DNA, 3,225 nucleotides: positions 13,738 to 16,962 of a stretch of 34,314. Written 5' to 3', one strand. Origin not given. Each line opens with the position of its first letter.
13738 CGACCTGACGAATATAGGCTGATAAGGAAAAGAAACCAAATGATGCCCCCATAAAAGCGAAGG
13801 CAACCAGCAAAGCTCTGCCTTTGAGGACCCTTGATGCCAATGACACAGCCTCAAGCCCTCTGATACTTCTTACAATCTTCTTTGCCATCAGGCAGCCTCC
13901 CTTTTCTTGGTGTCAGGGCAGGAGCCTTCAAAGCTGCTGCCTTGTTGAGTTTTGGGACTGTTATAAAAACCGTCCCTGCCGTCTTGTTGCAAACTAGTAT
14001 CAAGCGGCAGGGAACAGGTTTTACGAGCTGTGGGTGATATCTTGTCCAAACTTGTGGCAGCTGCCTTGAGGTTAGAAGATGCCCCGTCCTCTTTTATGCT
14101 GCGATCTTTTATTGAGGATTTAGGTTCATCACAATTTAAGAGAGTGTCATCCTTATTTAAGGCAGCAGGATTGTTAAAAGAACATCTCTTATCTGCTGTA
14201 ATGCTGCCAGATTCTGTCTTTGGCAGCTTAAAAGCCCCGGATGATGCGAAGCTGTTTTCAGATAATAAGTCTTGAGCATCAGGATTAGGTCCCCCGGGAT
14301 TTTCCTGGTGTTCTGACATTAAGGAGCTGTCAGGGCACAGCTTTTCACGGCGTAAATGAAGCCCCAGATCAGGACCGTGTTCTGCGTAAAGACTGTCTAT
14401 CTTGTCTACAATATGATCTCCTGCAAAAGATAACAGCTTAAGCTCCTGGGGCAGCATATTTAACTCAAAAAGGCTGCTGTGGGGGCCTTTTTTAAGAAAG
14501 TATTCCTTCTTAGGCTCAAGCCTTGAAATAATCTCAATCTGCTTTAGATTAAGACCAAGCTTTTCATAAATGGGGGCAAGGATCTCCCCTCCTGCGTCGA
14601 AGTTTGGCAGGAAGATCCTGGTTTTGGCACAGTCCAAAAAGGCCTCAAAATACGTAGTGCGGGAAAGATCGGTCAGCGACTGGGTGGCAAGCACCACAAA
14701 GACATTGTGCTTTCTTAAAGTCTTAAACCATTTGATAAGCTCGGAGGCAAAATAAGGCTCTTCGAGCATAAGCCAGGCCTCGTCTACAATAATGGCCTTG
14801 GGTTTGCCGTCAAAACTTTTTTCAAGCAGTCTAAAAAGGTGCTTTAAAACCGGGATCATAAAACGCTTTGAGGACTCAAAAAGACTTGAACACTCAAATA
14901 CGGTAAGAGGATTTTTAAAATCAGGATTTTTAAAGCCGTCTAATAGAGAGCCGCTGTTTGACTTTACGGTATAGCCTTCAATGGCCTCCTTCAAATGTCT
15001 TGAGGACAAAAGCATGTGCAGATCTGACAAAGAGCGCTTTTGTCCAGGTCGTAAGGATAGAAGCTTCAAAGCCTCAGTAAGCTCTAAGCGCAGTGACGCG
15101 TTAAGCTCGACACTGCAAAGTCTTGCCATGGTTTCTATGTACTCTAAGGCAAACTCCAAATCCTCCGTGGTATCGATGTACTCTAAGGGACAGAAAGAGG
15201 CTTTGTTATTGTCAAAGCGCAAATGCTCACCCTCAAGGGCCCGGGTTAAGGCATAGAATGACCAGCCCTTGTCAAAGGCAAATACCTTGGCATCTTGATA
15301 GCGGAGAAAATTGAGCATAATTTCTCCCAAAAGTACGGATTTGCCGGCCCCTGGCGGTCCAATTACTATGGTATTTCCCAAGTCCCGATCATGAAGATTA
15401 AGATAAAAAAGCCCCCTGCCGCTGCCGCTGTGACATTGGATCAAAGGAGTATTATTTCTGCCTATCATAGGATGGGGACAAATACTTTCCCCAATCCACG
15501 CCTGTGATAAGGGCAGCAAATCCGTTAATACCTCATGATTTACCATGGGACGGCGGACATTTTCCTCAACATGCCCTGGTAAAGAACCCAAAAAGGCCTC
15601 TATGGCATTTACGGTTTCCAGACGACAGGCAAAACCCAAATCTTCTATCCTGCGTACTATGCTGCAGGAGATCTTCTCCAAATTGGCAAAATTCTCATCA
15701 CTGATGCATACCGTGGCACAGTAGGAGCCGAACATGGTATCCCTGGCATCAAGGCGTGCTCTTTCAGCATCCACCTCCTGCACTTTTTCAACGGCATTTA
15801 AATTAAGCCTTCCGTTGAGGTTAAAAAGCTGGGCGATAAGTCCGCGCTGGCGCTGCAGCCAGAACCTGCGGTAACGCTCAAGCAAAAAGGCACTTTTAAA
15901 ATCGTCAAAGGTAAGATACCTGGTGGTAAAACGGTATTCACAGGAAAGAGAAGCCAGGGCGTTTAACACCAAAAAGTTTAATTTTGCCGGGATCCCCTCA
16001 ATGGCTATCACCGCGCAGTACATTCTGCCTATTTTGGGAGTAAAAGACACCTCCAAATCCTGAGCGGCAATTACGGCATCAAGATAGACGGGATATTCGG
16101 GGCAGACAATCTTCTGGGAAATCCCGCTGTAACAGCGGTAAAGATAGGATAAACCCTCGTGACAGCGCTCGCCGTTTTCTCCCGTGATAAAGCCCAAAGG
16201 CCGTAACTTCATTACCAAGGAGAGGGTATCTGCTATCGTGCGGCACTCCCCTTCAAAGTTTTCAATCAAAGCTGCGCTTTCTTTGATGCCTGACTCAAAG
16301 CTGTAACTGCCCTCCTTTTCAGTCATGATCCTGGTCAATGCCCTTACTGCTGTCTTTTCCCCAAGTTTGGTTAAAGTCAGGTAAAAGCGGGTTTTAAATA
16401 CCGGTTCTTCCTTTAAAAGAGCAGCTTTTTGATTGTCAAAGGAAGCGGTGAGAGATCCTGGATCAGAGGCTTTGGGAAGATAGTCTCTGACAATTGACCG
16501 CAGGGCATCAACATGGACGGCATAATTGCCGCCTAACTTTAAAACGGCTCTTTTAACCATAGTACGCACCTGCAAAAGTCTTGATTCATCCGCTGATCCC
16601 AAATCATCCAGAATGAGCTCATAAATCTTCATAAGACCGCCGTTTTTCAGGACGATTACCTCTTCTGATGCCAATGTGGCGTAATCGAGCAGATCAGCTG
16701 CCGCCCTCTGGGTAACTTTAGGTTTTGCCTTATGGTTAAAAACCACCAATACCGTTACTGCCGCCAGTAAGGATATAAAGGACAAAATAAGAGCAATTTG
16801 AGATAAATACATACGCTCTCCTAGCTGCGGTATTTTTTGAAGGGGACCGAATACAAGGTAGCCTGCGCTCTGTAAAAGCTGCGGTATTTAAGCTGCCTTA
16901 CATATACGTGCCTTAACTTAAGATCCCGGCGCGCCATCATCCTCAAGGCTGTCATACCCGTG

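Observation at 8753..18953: Orphan, intact IncP-Tra2-order Trb type IV secretion operon with no coupling protein, relaxase or mobility genes, embedded among housekeeping genes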

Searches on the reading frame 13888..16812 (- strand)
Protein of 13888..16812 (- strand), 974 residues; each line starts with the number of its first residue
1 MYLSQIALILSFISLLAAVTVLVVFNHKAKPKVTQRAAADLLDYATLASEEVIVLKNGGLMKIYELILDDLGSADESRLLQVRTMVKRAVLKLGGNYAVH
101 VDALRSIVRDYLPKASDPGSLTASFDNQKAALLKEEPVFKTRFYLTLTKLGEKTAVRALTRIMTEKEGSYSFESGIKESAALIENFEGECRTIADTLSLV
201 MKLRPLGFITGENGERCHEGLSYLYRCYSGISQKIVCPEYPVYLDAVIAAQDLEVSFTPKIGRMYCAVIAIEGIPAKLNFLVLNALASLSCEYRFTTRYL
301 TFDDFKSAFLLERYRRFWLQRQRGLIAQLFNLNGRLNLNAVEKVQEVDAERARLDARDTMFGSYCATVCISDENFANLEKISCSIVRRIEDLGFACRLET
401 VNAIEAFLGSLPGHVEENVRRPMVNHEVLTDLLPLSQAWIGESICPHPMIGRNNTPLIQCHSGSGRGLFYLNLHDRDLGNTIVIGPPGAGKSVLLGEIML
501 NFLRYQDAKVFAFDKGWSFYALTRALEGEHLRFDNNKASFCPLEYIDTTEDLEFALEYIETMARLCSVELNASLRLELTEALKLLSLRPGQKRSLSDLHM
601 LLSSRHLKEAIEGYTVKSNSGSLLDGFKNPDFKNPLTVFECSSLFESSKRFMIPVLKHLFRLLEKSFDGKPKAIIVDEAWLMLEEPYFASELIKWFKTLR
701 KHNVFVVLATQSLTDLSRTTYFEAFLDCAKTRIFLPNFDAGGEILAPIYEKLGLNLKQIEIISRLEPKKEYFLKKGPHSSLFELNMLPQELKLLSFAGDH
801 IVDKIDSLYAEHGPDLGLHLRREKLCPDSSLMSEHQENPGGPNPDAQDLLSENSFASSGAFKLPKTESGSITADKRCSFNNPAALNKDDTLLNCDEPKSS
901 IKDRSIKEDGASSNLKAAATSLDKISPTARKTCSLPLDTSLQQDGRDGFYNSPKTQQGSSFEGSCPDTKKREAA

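Call 4: search_protein_families(library=pfam, proteins=[window:13888-16812:-], max_evalue=0.01)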
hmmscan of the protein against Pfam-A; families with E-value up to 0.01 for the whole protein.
window:13888-16812:- (974 aa): 5 families
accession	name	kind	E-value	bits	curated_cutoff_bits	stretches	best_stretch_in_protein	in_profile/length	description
PF03135.19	CagE_TrbE_VirB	-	6.5e-13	49.5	21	1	212-420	8-204/204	CagE, TrbE, VirB family, component of type IV transporter system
PF19044.6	P-loop_TraG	-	3.3e-12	46.2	25.8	2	635-762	213-342/413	TraG P-loop domain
PF13401.12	AAA_22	-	0.0015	19.3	27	0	479-502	6-29/130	AAA domain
PF12846.13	AAA_10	-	0.002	17.7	27.5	0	670-718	240-288/362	AAA-like domain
PF13191.12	AAA_16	-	0.0037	18.2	32.6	0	475-531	21-78/167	AAA ATPase domain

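Call 5: search_protein_families(library=ncbifam, proteins=[window:13888-16812:-], max_evalue=0.01)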
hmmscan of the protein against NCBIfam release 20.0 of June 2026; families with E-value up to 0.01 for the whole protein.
window:13888-16812:- (974 aa): 12 families
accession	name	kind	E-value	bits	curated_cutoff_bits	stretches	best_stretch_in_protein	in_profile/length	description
NF010466.0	PRK13891.1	subfamily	5.1e-166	554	1322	1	25-815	29-832/852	conjugal transfer protein TrbE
NF010447.0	PRK13873.1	equivalog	4.2e-151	504.6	1020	1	35-815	11-782/815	conjugal transfer protein TrbE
NF010404.0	PRK13830.1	subfamily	4.6e-143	477.8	810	1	34-822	10-804/818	conjugal transfer protein TrbE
TIGR00929.1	VirB4_CagE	subfamily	7e-111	371.8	643.1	1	34-815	4-780/792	VirB4 family type IV secretion/conjugal transfer ATPase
NF010473.0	PRK13898.1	equivalog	3.2e-51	174.3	1050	1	31-776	14-745/801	type IV secretion system ATPase VirB4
TIGR02746.1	TraC-F-type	equivalog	4.5e-28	97.6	567.05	1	340-736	295-708/800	type IV secretion system protein TraC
NF010427.0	PRK13853.1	equivalog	4.1e-17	61.3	957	1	33-740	7-697/789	type IV secretion system protein VirB4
NF045975.1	VirB4_plasma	equivalog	2.4e-11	42.1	590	2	627-720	707-811/894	Mbov_0397 family ICE element conjugal transfer ATPase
NF045971.1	conju_CD1110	equivalog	2.3e-09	36.1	325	1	479-726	416-682/752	VirB4-like conjugal transfer ATPase, CD1110 family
TIGR03744.1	traC_PFL_4706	equivalog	4.5e-07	28.1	520.6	1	656-718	717-780/892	conjugative transfer ATPase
NF041017.1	DNA_import_CedB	equivalog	4.3e-06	25.6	700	1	649-739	449-540/590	DNA import protein CedB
TIGR03783.1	Bac_Flav_CT_G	subfamily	7.8e-05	20.7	261.55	0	637-733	630-729/829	TraG family conjugative transposon ATPase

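Call 8: find_encoding_contigs(protein=window:13888-16812:-, flank=10000, max_places=10)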
Protein window:13888-16812:- (974 aa): no gene with exactly this product is on record in the collection.

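Call 9: find_homologous_proteins(query=window:13888-16812:-, max_evalue=1e-20)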
Query window:13888-16812:- (974 aa): 342 proteins with E <= 1e-20 among 8000 candidates; the best 120 are listed.
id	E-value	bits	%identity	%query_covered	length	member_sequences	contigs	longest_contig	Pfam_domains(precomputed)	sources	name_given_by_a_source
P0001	0.0e+0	2205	100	100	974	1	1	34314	PF19044.7,PF27097.1,PF03135.20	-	-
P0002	0.0e+0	1236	66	84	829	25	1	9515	PF19044.7,PF27097.1,PF03135.20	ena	-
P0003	0.0e+0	1061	58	83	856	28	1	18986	PF19044.7,PF27097.1,PF03135.20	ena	-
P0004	5.9e-263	893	49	81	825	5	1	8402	PF19044.7,PF27097.1,PF03135.20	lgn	-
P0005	4.6e-260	884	49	84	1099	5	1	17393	PF19044.7,PF27097.1,PF03135.20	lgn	-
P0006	4.9e-260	883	49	83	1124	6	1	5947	PF19044.7,PF27097.1,PF13401.13,PF03135.20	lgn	-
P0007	1.0e-250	853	49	82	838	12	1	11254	PF19044.7,PF27097.1,PF03135.20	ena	-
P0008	4.5e-250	850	51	80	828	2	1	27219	PF19044.7,PF27097.1,PF13401.13,PF03135.20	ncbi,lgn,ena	-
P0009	2.0e-248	845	48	81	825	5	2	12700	PF19044.7,PF27097.1,PF13401.13,PF03135.20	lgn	-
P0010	3.3e-244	831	48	83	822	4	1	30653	PF19044.7,PF27097.1,PF03135.20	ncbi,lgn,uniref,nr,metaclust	ncbi:VirB4 family type IV secretion/conjugal transfer ATPase [Succinatimonas hippei]|uniref:Type IV 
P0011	5.6e-244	830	49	80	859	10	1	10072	PF19044.7,PF27097.1,PF03135.20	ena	-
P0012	7.7e-243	827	48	81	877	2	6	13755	PF19044.7,PF27097.1,PF03135.20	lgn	-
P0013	2.3e-242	825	49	83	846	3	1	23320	PF19044.7,PF27097.1,PF13401.13,PF03135.20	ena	-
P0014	4.1e-236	804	47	80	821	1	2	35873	PF19044.7,PF27097.1,PF03135.20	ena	-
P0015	2.4e-235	802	46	83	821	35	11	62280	PF19044.7,PF27097.1,PF12846.14,PF03135.20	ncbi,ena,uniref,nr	ncbi:hypothetical protein [uncultured Succinatimonas sp.]|uniref:VirB4 family type IV secretion/conj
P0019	2.0e-223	762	47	67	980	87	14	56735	PF19044.7,PF27097.1,PF03135.20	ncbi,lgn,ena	-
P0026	1.2e-205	703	48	62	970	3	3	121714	PF19044.7,PF27097.1,PF03135.20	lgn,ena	-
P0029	9.9e-203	694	42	80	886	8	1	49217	PF10412.16,PF19044.7,PF27097.1,PF03135.20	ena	-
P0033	2.2e-195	669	41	80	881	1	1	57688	PF10412.16,PF19044.7,PF27097.1,PF13401.13,PF03135.20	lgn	-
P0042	3.3e-167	576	39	81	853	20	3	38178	PF19044.7,PF27097.1,PF12846.14,PF03135.20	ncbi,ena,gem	-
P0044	1.2e-166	574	39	80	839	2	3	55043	PF19044.7,PF27097.1,PF12846.14,PF03135.20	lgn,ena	-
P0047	8.1e-162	558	37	80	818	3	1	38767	PF19044.7,PF27097.1,PF12846.14,PF03135.20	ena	-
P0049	6.1e-157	542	38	76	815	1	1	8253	PF19044.7,PF27097.1,PF00004.36,PF13401.13,PF03135.20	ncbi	-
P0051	2.6e-142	494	35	83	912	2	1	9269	PF19044.7,PF27097.1,PF12846.14,PF03135.20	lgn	-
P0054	8.2e-127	443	33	83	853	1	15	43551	PF19044.7,PF27097.1,PF03135.20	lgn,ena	-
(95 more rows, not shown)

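Call 10: find_encoding_contigs(protein=P0003, flank=10000, max_places=3)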
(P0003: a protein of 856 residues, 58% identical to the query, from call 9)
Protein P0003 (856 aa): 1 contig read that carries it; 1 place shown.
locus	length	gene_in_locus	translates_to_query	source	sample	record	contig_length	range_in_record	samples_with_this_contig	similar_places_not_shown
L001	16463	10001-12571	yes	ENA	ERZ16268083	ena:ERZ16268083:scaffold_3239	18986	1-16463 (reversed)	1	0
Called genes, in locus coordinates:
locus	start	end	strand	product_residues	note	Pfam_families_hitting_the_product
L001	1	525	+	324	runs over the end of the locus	PF18393:MotY_N, PF00691:OmpA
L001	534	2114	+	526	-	PF08238:Sel1 (faint)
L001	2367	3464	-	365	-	PF07555:NAGidase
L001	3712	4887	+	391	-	PF00465:Fe-ADH, PF13685:Fe-ADH_2, PF25137:ADH_Fe_C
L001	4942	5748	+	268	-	PF00248:Aldo_ket_red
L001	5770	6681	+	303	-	PF06719:AraC_N, PF00165:HTH_AraC, PF12833:HTH_18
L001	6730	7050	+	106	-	PF02575:YbaB_DNA_bd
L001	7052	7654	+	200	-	PF21176:RecR_HhH, PF13662:Toprim_4, PF01751:Toprim, PF21175:RecR_C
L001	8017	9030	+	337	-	PF00437:T2SSE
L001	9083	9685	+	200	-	PF04956:TrbC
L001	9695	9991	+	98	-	PF05101:VirB3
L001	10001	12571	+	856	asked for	PF27097:VirB4_TrbE_N, PF03135:CagE_TrbE_VirB, PF19044:P-loop_TraG (weak)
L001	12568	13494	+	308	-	PF04335:VirB8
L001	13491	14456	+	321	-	PF03524:CagX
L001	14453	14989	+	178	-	-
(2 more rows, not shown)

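Call 11: find_encoding_contigs(protein=P0010, flank=10000, max_places=3)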
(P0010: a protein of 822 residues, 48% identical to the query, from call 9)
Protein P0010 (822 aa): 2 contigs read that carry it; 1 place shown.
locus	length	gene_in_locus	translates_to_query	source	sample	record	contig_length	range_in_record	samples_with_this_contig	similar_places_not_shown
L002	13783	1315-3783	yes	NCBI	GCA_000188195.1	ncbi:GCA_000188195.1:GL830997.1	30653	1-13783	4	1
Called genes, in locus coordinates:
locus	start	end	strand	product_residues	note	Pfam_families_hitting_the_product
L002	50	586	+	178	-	PF00437:T2SSE, PF20720:nSTAND3 (weak)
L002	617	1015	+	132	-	PF04956:TrbC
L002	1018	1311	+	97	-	PF05101:VirB3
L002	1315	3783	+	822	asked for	PF27097:VirB4_TrbE_N, PF03135:CagE_TrbE_VirB, PF19044:P-loop_TraG (weak)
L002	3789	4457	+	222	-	PF04335:VirB8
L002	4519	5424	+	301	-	PF03524:CagX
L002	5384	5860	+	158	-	PF07283:TrbH (weak)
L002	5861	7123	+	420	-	PF03743:TrbI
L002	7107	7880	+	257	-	-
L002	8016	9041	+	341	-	PF04610:TrbL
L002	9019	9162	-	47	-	-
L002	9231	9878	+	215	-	-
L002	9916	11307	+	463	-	-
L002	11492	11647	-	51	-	-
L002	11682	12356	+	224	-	PF19700:DUF6198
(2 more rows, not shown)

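Call 12: find_encoding_contigs(protein=P0015, flank=10000, max_places=4)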
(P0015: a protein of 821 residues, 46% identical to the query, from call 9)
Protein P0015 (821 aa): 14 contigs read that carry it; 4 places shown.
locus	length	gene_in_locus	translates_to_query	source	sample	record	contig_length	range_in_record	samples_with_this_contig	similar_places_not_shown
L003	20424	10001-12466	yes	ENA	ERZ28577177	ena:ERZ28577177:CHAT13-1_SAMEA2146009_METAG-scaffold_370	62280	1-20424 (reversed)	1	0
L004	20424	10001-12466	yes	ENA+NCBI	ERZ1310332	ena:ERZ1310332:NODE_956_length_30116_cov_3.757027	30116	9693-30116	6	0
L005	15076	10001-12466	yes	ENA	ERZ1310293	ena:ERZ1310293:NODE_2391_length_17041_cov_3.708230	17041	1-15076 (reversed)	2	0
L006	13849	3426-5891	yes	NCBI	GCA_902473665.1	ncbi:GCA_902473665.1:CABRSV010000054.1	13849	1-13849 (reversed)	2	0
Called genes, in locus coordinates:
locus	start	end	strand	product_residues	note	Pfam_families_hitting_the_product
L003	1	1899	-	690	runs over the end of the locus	PF00580:UvrD-helicase, PF13086:AAA_11 (faint), PF13245:AAA_19, PF13604:AAA_30 (faint), PF01443:Viral_helicase1 (faint), PF13087:AAA_12 (faint), PF13361:UvrD_C, PF13538:UvrD_C_2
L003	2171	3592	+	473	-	PF13546:DDE_5, PF01609:DDE_Tnp_1 (weak), PF04693:DDE_Tnp_2 (weak)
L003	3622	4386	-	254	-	PF00702:Hydrolase, PF13419:HAD_2 (faint), PF13242:Hydrolase_like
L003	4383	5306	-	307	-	PF02899:Phage_int_SAM_1, PF00589:Phage_integrase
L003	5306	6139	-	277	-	PF01678:DAP_epimerase, PF02567:PhzC-PhzF (weak), PF01678:DAP_epimerase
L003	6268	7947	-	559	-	PF09820:AAA-ATPase_like, PF08011:PDDEXK_9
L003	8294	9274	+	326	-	PF00437:T2SSE, PF04851:ResIII (weak), PF20720:nSTAND3 (faint)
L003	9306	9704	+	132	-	PF04956:TrbC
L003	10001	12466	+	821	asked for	PF27097:VirB4_TrbE_N, PF12846:AAA_10 (faint), PF03135:CagE_TrbE_VirB, PF19044:P-loop_TraG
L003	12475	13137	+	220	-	PF04335:VirB8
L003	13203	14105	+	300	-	PF03524:CagX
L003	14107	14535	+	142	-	-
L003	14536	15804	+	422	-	PF03743:TrbI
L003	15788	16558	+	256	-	-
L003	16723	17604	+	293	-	PF04610:TrbL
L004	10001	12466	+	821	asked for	PF27097:VirB4_TrbE_N, PF12846:AAA_10 (faint), PF03135:CagE_TrbE_VirB, PF19044:P-loop_TraG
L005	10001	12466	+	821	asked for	PF27097:VirB4_TrbE_N, PF12846:AAA_10 (faint), PF03135:CagE_TrbE_VirB, PF19044:P-loop_TraG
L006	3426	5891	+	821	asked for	PF27097:VirB4_TrbE_N, PF12846:AAA_10 (faint), PF03135:CagE_TrbE_VirB, PF19044:P-loop_TraG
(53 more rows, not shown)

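Call 15: find_related_loci(query=A1, collection=genome_contigs, flank=10000)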
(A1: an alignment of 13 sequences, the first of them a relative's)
Query A1 (974 aa) in genome_contigs; peptide patterns used: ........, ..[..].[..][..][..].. (x = any residue, [..] = any of these).
67 stretches matched a pattern; 19 encode a relative of the query (tblastn E <= 1e-3); 19 distinct loci.
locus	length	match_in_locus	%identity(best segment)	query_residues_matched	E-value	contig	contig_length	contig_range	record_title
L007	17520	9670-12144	66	1-823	0e+0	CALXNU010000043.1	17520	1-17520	MAG: uncultured Succinivibrionaceae bacterium isolate BRZ_RI__bin27 genome assembly, contig: BRZ_RI__NODE_3333_length_17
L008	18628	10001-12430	58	21-827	0e+0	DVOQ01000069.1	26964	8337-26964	MAG TPA_asm: Candidatus Avisuccinivibrio pullicola isolate 3820 CHK118__C127144_L26964_ERR2241866, whole genome shotgun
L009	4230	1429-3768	50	32-816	0e+0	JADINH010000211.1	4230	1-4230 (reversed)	MAG: Candidatus Avisuccinivibrio stercorigallinarum isolate 17213 D3M36__C504605_L4230_SRR9113722, whole genome shotgun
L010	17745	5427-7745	49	34-813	0e+0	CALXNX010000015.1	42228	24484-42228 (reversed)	MAG: uncultured Succinivibrionaceae bacterium isolate BRZ_LF__bin105 genome assembly, contig: BRZ_LF__NODE_1005_length_4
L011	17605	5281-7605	51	36-813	0e+0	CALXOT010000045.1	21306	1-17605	MAG: uncultured Succinivibrionaceae bacterium isolate E22__bin85 genome assembly, contig: E22__k127_8522555, whole genom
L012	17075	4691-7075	49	13-814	0e+0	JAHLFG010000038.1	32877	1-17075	MAG: Candidatus Anaerobiospirillum merdipullorum isolate 687 D5M67__C83755_L32877, whole genome shotgun sequence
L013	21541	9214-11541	48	32-813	0e+0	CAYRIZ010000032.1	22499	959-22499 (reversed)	MAG TPA_asm: uncultured Enterobacterales bacterium isolate SRP141132_co4_59 genome assembly, contig: NODE_2013_length_22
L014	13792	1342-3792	47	7-826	0e+0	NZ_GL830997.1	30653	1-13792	Succinatimonas hippei YIT 12066 Scfld137, whole genome shotgun sequence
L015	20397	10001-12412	46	7-813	0e+0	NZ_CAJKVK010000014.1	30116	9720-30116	MAG: uncultured Succinatimonas sp. isolate ERR321630-bin.7, whole genome shotgun sequence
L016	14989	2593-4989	49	10-814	0e+0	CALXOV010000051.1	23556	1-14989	MAG: uncultured Succinivibrionaceae bacterium isolate E27__bin388 genome assembly, contig: E27__k127_83261, whole genome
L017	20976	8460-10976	43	37-820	0e+0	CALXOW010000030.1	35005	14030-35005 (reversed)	MAG: uncultured Anaerobiospirillum sp. isolate BRZ_BN__bin51 genome assembly, contig: BRZ_BN__NODE_1279_length_35005_cov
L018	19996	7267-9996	50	6-820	0e+0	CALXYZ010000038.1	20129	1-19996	MAG: uncultured Anaerobiospirillum sp. isolate BRZ_QM__bin26 genome assembly, contig: BRZ_QM__NODE_2700_length_20129_cov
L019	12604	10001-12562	42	37-820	0e+0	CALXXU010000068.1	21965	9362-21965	MAG: uncultured Anaerobiospirillum sp. isolate BRZ_KP__bin38 genome assembly, contig: BRZ_KP__NODE_3634_length_21965_cov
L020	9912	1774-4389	40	29-820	0e+0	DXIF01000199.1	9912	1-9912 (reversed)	MAG TPA_asm: Candidatus Anaerobiospirillum stercoravium isolate USASDcec2-551 USASDcec2__C33009_L9912_SAMN08385409, whol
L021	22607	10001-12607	46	8-820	0e+0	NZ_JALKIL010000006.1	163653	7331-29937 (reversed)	Anaerobiospirillum sp. NML120449 contig00006, whole genome shotgun sequence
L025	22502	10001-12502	42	37-814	0e+0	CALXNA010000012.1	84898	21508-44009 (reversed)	MAG: uncultured Anaerobiospirillum sp. isolate BRZ_D__bin91 genome assembly, contig: BRZ_D__NODE_495_length_84898_cov_9.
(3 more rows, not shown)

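Call 18: search_dna_similar(query=window:13888-16812:-, collection=plasmids, mode=protein, max_rows=25)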
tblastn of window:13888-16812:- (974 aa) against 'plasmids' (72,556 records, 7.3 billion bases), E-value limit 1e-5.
Records with a match: 3883; places in all: 4049; records where one place covers at least 80% of the query: 78.
Best place of each record, by identity: <60% 3883.
By first word of the organism name: Escherichia 520; Rhizobium 310; Agrobacterium 304; Campylobacter 288; Sinorhizobium 150; Xanthomonas 142; Klebsiella 141; Salmonella 128; Citrobacter 125; Vibrio 112; and 230 more.
By predicted mobility (MOB-suite, as given by PLSDB): conjugative 2775; non-mobilizable 622; mobilizable 486.
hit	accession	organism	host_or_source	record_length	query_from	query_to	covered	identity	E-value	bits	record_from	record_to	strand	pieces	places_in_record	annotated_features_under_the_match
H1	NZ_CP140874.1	Rhizobium beringeri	Trifolium pratense,whole organism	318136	52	912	88%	31.9%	3e-119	410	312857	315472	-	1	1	conjugal transfer protein TrbE | trbJ: P-type conjugative transfer protein TrbJ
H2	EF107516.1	uncultured bacterium pMCBF6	-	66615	52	813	78%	36.0%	2e-139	469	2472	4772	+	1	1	trbE: TrbE protein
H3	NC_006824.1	Aromatoleum aromaticum EbN1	-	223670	52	813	78%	35.7%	2e-136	460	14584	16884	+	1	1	VirB4 family type IV secretion/conjugal transfer ATPase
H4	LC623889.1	uncultured bacterium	-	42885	52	813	78%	35.6%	1e-138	467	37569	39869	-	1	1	VirB4 family type IV secretion/conjugal transfer ATPase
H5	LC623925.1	uncultured bacterium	-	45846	52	813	78%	35.6%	1e-137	464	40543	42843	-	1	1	trbE: TrbE protein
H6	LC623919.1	uncultured bacterium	-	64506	52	813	78%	35.6%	1e-137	464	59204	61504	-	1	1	trbE: TrbE protein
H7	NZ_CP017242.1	Rhizobium etli 8C-3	Phaseolus vulgaris,cell culture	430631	52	845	82%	34.1%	2e-123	422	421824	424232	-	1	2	conjugal transfer protein TrbE | trbJ: P-type conjugative transfer protein TrbJ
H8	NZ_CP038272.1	Legionella geestiana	cell culture,Hot water tap, Geest ...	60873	52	815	78%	35.4%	2e-133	452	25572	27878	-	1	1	VirB4 family type IV secretion/conjugal transfer ATPase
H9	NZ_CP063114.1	Haemophilus parainfluenzae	Homo sapiens,bronchoalveolar lavage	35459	52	815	78%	35.4%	1e-135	458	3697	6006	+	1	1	VirB4 family type IV secretion/conjugal transfer ATPase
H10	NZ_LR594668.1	Variovorax sp. SRS16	linuron-contaminated soil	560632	52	813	78%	35.5%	9e-132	447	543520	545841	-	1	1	VirB4 family type IV secretion/conjugal transfer ATPase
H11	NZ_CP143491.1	Pasteurella multocida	Cygnus melancoryphus,pure culture,a ...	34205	52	863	83%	33.2%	5e-133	450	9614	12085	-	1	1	VirB4 family type IV secretion/conjugal transfer ATPase | VirB8/TrbF family protein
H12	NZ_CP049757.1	Pasteurella multocida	Cat,Whole organism,nasal cavity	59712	52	863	83%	33.2%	3e-131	445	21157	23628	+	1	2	VirB4 family type IV secretion/conjugal transfer ATPase | VirB8/TrbF family protein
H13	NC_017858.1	Methylophaga frappieri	-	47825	52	813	78%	35.4%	1e-137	464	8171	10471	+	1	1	VirB4 family type IV secretion/conjugal transfer ATPase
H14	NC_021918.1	Cycloclasticus zancles 78-ME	tar at the shipwreck site of tanker ...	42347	52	813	78%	35.3%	1e-135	457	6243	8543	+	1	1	VirB4 family type IV secretion/conjugal transfer ATPase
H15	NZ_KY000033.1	Rhizobium rhizogenes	-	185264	52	883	85%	32.3%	6e-120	412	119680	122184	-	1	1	conjugal transfer protein TrbE | trbJ: P-type conjugative transfer protein TrbJ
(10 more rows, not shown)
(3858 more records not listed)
